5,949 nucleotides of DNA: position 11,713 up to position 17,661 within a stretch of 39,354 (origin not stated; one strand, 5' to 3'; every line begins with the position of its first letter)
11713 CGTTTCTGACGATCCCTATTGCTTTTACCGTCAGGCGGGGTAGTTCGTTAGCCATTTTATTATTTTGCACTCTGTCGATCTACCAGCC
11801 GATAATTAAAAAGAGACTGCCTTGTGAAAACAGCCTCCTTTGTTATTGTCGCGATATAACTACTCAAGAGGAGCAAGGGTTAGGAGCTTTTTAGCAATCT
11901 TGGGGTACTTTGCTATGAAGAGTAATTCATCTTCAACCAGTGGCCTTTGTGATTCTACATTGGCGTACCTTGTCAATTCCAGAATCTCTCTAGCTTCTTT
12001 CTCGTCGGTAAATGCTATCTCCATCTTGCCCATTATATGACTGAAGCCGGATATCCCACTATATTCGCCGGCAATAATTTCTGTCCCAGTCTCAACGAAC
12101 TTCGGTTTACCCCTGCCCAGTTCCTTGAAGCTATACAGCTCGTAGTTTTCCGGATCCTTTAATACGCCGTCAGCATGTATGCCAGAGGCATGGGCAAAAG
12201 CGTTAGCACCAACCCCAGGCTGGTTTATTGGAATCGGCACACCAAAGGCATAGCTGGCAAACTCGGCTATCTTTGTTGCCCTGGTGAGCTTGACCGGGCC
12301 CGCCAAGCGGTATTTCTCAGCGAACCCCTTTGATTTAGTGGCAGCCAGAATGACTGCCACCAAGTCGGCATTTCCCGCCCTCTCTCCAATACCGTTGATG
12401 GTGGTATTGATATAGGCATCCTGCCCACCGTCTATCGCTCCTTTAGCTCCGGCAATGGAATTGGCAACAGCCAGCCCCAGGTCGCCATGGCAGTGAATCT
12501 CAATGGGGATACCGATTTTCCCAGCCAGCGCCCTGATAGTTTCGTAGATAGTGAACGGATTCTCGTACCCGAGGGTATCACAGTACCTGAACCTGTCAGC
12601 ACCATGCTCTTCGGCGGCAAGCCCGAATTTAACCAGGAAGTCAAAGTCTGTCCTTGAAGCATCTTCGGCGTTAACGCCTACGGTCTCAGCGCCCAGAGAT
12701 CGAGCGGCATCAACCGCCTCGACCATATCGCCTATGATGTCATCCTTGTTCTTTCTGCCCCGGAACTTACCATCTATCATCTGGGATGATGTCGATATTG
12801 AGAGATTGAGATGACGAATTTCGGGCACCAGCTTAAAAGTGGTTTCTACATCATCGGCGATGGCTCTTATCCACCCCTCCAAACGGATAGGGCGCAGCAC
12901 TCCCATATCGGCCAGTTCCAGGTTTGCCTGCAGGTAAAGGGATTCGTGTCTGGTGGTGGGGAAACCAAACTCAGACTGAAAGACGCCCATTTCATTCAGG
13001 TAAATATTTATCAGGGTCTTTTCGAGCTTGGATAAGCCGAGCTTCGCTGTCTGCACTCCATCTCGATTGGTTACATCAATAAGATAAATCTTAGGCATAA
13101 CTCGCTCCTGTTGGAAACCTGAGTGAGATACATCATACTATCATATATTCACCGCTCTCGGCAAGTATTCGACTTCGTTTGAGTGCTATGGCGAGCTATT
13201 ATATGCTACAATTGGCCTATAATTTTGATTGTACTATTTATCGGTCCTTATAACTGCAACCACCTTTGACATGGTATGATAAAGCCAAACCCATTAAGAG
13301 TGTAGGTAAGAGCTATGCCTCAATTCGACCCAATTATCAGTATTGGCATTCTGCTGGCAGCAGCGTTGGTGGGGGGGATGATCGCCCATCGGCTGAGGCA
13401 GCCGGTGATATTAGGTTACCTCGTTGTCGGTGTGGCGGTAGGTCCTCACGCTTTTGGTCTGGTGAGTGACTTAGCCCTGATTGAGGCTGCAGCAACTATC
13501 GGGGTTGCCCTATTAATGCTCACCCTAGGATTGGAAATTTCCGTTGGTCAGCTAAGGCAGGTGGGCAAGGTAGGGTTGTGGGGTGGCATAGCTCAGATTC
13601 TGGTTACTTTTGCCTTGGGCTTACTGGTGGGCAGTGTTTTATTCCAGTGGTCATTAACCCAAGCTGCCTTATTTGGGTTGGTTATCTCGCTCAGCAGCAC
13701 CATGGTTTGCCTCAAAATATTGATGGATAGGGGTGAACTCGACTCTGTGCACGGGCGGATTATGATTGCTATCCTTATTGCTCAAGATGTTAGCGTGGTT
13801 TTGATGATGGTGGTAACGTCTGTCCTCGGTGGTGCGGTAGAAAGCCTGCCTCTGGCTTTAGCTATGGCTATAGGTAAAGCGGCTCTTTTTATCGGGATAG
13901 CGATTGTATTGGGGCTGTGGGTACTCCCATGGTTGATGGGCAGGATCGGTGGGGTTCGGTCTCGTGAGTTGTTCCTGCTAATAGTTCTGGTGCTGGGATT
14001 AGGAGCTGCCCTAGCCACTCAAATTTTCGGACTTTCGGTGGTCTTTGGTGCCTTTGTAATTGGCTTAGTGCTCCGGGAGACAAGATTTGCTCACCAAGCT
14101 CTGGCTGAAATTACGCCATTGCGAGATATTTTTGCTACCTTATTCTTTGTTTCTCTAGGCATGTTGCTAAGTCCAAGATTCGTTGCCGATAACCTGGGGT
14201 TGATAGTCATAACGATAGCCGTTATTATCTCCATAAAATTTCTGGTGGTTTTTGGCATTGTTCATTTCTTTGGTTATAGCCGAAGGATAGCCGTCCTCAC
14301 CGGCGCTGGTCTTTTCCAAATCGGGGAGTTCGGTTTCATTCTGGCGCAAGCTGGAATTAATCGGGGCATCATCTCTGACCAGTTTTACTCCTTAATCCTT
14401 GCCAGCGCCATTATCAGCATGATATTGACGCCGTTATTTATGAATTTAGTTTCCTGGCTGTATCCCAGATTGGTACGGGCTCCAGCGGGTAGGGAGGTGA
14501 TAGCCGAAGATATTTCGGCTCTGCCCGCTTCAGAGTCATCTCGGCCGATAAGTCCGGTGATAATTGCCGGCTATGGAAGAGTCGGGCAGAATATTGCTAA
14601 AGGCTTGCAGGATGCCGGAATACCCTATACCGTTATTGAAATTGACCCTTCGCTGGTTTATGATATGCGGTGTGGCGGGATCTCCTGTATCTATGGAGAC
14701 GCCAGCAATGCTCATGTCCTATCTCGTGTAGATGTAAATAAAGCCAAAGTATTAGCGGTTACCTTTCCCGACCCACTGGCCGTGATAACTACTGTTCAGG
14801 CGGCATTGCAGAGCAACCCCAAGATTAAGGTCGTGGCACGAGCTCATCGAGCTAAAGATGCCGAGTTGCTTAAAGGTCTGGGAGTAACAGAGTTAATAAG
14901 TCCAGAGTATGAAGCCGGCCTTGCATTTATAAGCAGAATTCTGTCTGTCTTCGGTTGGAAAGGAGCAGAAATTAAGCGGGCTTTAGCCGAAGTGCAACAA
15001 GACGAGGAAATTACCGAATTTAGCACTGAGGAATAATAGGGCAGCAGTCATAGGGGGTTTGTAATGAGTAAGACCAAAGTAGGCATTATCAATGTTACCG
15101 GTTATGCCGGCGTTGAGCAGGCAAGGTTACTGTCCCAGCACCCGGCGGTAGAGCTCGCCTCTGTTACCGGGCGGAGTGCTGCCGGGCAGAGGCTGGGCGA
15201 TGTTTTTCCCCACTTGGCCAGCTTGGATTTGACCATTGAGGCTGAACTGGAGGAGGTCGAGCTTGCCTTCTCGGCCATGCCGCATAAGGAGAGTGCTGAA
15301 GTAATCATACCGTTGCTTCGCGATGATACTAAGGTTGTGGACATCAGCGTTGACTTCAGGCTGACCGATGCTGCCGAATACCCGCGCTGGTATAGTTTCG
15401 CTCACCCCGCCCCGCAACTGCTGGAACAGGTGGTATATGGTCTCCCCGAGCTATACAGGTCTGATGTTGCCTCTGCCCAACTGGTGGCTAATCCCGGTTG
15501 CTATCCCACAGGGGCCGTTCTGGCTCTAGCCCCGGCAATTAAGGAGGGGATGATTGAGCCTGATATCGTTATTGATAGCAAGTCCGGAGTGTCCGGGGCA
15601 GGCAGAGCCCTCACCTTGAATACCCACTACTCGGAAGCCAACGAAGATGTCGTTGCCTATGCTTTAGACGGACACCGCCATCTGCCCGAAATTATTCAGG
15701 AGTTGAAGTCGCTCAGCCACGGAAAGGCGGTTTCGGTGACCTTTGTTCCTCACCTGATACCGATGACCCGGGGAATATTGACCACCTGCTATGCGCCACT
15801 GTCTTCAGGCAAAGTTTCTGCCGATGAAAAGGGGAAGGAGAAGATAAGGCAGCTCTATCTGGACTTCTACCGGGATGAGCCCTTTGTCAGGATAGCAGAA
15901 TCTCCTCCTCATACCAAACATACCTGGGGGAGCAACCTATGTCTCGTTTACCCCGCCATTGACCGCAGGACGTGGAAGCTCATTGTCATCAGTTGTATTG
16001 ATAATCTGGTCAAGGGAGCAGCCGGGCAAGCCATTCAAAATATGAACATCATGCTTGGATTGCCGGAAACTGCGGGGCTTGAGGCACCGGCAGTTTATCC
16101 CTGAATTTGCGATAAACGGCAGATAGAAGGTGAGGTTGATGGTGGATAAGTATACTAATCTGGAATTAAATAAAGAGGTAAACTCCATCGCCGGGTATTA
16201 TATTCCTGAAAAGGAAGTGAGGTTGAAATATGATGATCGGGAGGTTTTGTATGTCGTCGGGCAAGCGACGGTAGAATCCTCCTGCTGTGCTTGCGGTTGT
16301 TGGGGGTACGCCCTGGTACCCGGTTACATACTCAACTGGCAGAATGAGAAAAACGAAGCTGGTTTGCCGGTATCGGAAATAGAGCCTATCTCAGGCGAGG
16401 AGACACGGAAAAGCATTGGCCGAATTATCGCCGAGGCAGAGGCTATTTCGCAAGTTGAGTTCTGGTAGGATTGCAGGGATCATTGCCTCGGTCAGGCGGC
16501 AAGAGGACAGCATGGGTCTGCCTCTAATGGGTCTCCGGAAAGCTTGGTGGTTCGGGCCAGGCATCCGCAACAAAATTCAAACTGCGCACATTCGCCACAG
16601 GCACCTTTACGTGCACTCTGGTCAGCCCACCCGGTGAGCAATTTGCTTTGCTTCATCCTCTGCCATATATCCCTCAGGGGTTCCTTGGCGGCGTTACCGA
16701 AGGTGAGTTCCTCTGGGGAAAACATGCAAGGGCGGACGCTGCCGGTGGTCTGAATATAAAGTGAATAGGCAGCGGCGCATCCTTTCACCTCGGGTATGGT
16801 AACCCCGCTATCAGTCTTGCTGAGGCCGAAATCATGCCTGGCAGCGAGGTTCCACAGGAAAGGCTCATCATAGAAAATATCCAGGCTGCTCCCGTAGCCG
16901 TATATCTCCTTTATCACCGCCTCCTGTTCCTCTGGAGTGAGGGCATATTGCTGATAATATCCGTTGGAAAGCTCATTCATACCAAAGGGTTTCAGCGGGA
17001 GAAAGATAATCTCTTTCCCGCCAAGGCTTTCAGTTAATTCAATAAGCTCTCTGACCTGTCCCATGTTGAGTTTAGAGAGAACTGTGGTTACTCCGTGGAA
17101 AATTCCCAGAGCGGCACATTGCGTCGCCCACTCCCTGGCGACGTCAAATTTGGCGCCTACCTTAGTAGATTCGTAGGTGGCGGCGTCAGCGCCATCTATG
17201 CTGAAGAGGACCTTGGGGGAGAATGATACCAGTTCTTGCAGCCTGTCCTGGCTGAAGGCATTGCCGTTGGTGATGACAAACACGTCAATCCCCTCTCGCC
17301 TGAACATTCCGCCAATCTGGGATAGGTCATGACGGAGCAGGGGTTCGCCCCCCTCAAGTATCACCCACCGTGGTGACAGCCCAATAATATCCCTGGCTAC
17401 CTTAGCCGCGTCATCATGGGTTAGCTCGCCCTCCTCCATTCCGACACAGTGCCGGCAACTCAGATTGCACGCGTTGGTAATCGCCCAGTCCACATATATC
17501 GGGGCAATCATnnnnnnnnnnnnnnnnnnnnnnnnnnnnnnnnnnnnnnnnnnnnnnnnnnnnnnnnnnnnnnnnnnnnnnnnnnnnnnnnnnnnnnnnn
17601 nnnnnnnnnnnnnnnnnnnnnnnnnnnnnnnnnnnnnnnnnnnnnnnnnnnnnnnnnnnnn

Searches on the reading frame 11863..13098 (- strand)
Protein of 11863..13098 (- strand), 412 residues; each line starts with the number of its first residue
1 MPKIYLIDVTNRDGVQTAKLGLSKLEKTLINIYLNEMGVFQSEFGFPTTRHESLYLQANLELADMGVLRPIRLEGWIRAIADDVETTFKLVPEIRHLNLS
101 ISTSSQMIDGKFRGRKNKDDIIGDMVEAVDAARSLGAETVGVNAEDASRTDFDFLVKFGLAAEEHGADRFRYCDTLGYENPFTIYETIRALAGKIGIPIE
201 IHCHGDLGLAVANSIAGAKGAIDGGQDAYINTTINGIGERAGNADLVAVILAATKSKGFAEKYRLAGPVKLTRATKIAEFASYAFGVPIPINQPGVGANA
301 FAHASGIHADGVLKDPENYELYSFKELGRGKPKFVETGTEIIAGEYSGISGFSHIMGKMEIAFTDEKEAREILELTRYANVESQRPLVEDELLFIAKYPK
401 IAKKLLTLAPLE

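Call 9: search_protein_families(library=pfam, proteins=[window:11863-13098:-])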
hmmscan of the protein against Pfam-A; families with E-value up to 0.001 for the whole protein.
window:11863-13098:- (412 aa): 2 families
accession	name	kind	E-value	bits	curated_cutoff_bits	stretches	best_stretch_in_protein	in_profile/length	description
PF00682.25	HMGL-like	-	4.2e-45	154.6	29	1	3-272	1-251/260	HMGL-like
PF22617.1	HCS_D2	-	3.3e-11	43.8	27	1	296-370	2-69/82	Homocitrate synthase post-HMGL domain-like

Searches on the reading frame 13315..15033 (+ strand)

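Call 9: search_protein_families(library=pfam, proteins=[window:13315-15033:+])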
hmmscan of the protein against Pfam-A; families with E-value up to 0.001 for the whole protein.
window:13315-15033:+ (573 aa): 2 families
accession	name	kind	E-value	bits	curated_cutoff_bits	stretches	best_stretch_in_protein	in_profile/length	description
PF00999.27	Na_H_Exchanger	-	1.3e-61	209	26.2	1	15-375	2-373/375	Sodium/hydrogen exchanger, transmembrane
PF02254.24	TrkA_N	-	4.2e-26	92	23.8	1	415-530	1-116/116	TrkA-N domain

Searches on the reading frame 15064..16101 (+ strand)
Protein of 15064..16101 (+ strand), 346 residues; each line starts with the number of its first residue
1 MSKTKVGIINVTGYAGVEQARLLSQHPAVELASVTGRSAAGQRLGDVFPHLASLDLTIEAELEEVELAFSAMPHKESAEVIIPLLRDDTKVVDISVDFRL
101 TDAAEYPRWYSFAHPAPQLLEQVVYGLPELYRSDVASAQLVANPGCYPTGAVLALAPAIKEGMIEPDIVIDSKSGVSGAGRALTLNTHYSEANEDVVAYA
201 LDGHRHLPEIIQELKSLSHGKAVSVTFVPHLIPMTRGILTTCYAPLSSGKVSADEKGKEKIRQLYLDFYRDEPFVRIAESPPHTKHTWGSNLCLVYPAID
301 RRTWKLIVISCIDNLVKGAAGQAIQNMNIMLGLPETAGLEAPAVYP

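Call 9: search_protein_families(library=pfam, proteins=[window:15064-16101:+])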
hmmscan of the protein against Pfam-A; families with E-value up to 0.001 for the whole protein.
window:15064-16101:+ (346 aa): 3 families
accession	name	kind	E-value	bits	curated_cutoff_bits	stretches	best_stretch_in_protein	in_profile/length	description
PF22698.1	Semialdhyde_dhC_1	-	1.1e-55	188.4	27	1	146-314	1-165/165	Semialdehyde dehydrogenase, dimerisation domain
PF01118.30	Semialdhyde_dh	-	1.1e-22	81.1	26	1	5-137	1-120/121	Semialdehyde dehydrogenase, NAD binding domain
PF02774.23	Semialdhyde_dhC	-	1.1e-18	68.5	26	1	155-317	1-184/184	Semialdehyde dehydrogenase, dimerisation domain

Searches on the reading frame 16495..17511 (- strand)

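Call 9: search_protein_families(library=pfam, proteins=[window:16495-17511:-])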
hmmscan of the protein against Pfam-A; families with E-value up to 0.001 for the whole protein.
window:16495-17511:- (339 aa): 2 families
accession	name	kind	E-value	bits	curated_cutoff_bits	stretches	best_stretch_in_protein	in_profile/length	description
PF04055.27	Radical_SAM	-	9e-13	49.2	29.5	1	11-159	3-165/166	Radical SAM superfamily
PF13186.11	SPASM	-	6e-09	36.5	21.5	1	247-308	4-66/67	Iron-sulfur cluster-binding domain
